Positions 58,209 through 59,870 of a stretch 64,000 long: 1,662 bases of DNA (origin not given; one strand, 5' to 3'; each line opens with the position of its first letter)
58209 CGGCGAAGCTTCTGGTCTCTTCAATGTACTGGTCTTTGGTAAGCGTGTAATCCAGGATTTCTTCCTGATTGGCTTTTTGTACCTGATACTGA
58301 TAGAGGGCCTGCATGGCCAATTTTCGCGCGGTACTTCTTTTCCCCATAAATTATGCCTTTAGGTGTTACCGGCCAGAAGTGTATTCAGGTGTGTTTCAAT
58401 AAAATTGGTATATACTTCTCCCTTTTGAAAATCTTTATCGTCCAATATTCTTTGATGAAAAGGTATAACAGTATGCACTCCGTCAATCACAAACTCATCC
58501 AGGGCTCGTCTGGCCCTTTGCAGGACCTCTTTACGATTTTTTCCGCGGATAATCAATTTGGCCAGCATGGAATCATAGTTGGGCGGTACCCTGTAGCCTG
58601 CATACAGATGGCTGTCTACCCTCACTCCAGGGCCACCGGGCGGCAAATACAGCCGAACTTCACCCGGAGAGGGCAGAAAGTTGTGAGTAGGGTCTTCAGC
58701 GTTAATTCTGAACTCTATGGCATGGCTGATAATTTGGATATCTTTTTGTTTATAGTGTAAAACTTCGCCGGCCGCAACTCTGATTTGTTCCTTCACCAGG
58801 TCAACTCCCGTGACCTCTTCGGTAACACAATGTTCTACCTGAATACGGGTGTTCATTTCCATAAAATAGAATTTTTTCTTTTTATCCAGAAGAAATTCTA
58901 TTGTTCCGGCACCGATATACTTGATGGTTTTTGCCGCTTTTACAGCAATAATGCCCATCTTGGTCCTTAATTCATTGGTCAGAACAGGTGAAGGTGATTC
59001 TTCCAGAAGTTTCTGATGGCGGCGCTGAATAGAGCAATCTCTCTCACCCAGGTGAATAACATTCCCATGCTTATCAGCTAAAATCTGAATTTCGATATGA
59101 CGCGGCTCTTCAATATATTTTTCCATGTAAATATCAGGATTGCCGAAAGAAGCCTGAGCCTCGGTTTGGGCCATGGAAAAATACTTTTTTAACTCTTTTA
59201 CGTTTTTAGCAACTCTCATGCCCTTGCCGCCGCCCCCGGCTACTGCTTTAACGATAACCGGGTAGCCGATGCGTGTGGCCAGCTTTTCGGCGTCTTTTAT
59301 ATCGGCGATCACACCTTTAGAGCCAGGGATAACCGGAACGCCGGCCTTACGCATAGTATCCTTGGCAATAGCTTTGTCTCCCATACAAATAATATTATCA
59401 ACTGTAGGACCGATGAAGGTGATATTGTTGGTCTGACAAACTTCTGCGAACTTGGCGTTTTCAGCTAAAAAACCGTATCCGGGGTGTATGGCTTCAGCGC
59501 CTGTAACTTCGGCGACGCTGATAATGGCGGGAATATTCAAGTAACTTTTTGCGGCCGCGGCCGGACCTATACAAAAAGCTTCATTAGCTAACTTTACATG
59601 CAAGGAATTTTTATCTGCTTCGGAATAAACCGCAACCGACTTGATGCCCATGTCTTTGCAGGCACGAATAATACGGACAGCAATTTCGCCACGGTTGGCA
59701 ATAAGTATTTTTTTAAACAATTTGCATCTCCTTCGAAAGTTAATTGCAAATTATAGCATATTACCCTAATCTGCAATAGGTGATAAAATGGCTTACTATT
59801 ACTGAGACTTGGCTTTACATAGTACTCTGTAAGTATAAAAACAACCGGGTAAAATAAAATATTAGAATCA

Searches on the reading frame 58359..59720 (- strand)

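Call 67: search_protein_families(library=pfam, proteins=[window:58359-59720:-], max_evalue=0.00001)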
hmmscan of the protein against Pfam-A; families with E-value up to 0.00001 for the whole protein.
window:58359-59720:- (453 aa): 7 families
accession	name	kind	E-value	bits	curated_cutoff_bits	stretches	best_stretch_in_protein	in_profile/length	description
PF02786.22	CPSase_L_D2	-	4.9e-82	275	19.8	1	115-322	1-209/211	Carbamoyl-phosphate synthase L chain, ATP binding domain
PF00289.28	Biotin_carb_N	-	8.2e-48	161.9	25.5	1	1-109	1-109/110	Biotin carboxylase, N-terminal domain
PF02785.25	Biotin_carb_C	-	4.5e-42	143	32.4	1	336-442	1-107/108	Biotin carboxylase C-terminal domain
PF07478.18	Dala_Dala_lig_C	-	8.3e-13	48.7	24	1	144-291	28-174/204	D-ala D-ala ligase C-terminus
PF02222.28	ATP-grasp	-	1.1e-10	41.9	27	1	137-292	15-162/179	ATP-grasp domain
PF08443.16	RimK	-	6.5e-09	36.1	21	1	133-313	19-185/188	RimK-like ATP-grasp domain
PF02655.19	ATP-grasp_3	-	7.4e-06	26.6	23.2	0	115-294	3-158/160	ATP-grasp domain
